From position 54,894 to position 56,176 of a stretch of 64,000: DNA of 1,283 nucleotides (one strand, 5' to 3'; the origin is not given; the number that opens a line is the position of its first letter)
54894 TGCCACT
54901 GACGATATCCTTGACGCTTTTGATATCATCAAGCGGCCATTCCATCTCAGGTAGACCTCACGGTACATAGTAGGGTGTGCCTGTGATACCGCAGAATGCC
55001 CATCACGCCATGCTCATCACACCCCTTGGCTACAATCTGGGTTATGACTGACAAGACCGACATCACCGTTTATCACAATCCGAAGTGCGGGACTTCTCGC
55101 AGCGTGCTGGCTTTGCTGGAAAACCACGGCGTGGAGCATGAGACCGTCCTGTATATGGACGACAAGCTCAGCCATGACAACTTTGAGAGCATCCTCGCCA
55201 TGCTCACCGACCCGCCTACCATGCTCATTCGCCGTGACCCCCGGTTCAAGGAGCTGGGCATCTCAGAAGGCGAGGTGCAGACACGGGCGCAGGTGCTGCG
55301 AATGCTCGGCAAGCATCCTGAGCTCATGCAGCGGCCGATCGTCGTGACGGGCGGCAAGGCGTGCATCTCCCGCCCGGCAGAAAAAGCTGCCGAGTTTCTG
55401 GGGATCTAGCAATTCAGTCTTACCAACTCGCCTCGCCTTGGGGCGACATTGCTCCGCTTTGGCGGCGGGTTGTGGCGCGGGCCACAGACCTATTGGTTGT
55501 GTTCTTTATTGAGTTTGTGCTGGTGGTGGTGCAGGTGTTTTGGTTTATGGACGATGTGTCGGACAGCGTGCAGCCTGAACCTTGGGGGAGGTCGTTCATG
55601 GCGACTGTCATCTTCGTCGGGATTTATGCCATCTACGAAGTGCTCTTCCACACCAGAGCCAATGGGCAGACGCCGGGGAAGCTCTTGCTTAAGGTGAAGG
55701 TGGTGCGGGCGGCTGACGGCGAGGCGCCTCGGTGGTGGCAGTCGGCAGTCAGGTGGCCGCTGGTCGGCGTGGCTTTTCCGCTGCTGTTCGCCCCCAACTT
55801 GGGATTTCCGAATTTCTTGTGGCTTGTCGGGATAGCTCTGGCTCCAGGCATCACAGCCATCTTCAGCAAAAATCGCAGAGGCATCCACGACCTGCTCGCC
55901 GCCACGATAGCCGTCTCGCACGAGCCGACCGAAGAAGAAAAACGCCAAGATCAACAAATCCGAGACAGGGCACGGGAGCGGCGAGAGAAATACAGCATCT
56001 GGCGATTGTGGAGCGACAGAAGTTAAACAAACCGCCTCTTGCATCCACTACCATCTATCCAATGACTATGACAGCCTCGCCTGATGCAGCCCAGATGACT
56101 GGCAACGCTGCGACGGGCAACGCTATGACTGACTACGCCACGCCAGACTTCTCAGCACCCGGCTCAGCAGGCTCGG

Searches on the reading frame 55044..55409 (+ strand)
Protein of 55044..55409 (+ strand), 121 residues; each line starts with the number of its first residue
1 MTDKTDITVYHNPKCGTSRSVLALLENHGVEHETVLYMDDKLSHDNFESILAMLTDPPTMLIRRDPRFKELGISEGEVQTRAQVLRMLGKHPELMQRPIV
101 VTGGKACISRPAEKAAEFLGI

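Call 9: search_protein_families(library=pfam, proteins=[window:55044-55409:+], max_evalue=0.01)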
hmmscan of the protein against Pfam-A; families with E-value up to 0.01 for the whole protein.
window:55044-55409:+ (121 aa): 2 families
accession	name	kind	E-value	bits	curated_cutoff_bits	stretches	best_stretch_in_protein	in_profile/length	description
PF03960.21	ArsC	-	1.7e-13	51.1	24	1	10-118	1-79/79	ArsC family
PF00462.30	Glutaredoxin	-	0.0014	19.2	22.9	1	7-36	1-30/60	Glutaredoxin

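Call 10: find_encoding_contigs(protein=window:55044-55406:+, flank=10000, max_places=10)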
Protein window:55044-55406:+ (121 aa): no gene with exactly this product is on record in the collection.

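Call 32: find_homologous_proteins(query=window:55044-55406:+, max_evalue=1e-10)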
Query window:55044-55406:+ (121 aa): 35 proteins with E <= 1e-10 among 56 candidates.
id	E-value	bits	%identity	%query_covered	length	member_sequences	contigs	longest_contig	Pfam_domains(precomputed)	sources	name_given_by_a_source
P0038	1.6e-67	243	91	100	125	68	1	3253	PF03960.22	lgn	-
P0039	1.4e-47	178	70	100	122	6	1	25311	PF03960.22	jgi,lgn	-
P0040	1.6e-47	178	69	100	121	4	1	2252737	PF03960.22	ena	-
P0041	3.7e-44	167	65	100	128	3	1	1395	PF03960.22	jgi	-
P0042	9.9e-43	163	62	100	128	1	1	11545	PF03960.22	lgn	-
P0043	1.3e-41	159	63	100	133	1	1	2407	PF03960.22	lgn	-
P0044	1.2e-40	156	62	99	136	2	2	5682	PF03960.22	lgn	-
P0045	9.4e-30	121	50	93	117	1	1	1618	PF03960.22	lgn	-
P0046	1.5e-28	117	53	93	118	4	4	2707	PF03960.22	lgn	-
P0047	1.6e-27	114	46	94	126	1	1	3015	PF03960.22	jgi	jgi:arsenate reductase (glutaredoxin)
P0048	5.1e-27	112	45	95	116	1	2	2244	PF03960.22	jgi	jgi:arsenate reductase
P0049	6.7e-27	112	49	93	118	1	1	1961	PF03960.22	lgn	-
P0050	4.1e-26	109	47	95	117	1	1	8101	PF03960.22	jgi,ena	-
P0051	7.1e-25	105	46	93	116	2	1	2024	PF03960.22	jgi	jgi:arsenate reductase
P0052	2.2e-24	104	83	50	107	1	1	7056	-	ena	-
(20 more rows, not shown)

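Call 33: find_encoding_contigs(protein=P0040, flank=10000, max_places=2)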
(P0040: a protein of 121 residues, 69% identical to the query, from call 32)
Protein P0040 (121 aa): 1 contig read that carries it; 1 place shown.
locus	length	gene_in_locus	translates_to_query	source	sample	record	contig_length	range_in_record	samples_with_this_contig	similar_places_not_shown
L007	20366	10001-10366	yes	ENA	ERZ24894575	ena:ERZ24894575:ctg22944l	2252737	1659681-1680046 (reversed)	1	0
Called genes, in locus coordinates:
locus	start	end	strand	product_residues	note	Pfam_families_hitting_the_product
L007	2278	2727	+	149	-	-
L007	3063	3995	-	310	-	-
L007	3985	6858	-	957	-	PF00270:DEAD (weak), PF04851:ResIII, PF22590:Cas3-like_C_2, PF18019:Cas3_HD (weak)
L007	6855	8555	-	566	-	PF09609:Cas_GSU0054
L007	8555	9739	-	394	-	PF09617:Cas_GSU0053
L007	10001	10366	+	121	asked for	PF03960:ArsC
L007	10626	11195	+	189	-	PF06271:RDD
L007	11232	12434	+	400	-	PF00005:ABC_tran, PF02463:SMC_N (weak), PF13304:AAA_21 (weak), PF08352:oligo_HPY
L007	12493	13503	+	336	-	PF00005:ABC_tran, PF13401:AAA_22 (faint), PF13304:AAA_21 (faint), PF08352:oligo_HPY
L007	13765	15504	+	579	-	PF00496:SBP_bac_5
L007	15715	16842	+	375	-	PF19300:BPD_transp_1_N, PF00528:BPD_transp_1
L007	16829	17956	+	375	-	PF00528:BPD_transp_1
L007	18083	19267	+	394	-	PF02515:CoA_transf_3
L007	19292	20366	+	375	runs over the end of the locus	-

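Call 34: find_encoding_contigs(protein=P0039, flank=10000, max_places=2)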
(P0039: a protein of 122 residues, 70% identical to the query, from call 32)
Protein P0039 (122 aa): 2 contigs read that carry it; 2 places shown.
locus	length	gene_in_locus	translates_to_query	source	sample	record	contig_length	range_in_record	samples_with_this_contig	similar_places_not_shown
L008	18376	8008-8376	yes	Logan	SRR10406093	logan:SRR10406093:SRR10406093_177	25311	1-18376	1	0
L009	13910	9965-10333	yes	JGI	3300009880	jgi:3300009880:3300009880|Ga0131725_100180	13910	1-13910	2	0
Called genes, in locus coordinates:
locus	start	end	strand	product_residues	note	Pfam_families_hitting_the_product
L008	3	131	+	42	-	?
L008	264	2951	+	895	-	PF00270:DEAD, PF00271:Helicase_C (weak), PF22590:Cas3-like_C_2, PF18019:Cas3_HD (weak)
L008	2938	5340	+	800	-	-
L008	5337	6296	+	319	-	PF09617:Cas_GSU0053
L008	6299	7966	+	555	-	-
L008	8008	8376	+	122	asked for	PF03960:ArsC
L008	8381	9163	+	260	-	PF06271:RDD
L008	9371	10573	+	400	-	PF00005:ABC_tran, PF02463:SMC_N (weak), PF13304:AAA_21 (faint), PF08352:oligo_HPY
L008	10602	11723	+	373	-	PF00005:ABC_tran, PF13401:AAA_22 (faint), PF13304:AAA_21 (weak), PF08352:oligo_HPY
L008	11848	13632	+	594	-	PF00496:SBP_bac_5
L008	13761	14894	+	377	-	PF19300:BPD_transp_1_N, PF00528:BPD_transp_1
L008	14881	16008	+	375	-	PF00528:BPD_transp_1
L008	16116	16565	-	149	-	-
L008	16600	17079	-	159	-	-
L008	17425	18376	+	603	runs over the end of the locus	PF00496:SBP_bac_5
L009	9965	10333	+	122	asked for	PF03960:ArsC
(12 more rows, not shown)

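Call 35: find_encoding_contigs(protein=P0042, flank=10000, max_places=2)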
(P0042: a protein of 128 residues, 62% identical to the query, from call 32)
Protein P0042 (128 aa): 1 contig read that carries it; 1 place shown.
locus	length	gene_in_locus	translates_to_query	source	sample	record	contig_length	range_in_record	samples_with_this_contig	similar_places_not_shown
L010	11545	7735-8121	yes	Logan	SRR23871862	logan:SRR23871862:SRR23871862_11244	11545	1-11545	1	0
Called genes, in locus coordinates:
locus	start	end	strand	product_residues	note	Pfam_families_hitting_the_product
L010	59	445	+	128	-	-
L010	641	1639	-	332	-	-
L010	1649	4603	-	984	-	PF00270:DEAD (faint), PF04851:ResIII, PF22590:Cas3-like_C_2, PF18019:Cas3_HD (weak)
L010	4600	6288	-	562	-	PF09609:Cas_GSU0054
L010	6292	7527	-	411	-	PF09617:Cas_GSU0053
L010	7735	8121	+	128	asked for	PF03960:ArsC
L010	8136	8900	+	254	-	PF06271:RDD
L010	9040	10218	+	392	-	PF02463:SMC_N (weak), PF00005:ABC_tran, PF13304:AAA_21 (faint), PF08352:oligo_HPY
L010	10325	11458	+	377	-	PF00005:ABC_tran, PF13304:AAA_21 (faint), PF13401:AAA_22 (faint), PF08352:oligo_HPY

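Call 47: search_protein_families(library=ncbifam, proteins=[window:55044-55409:+], max_evalue=0.001)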
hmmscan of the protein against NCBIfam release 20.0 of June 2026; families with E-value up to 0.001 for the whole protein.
window:55044-55409:+ (121 aa): 5 families
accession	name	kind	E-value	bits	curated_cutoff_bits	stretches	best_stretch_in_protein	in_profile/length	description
TIGR00014.1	arsC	equivalog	7.5e-28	97.4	106.05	1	7-118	1-113/114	arsenate reductase (glutaredoxin)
NF007456.1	PRK10026.1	exception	3e-18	66.4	242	1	6-117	3-114/141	glutaredoxin-dependent arsenate reductase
TIGR01617.1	arsC_related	subfamily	1.3e-14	54.5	75.05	1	7-105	1-101/117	Spx/MgsR family RNA polymerase-binding regulatory protein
NF002459.0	PRK01655.1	subfamily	3.5e-10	40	123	1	7-104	2-99/132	transcriptional regulator Spx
NF009210.0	PRK12559.1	equivalog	0.00011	22.3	159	1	8-118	3-113/131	transcriptional regulator SpxA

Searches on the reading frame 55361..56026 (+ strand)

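Call 9: search_protein_families(library=pfam, proteins=[window:55361-56026:+], max_evalue=0.01)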
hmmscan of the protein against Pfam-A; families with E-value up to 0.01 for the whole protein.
window:55361-56026:+ (221 aa): 1 family
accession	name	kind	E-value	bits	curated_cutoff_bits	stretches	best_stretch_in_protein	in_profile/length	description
PF06271.18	RDD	-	5.1e-22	79.1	24.1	1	31-180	2-136/137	RDD family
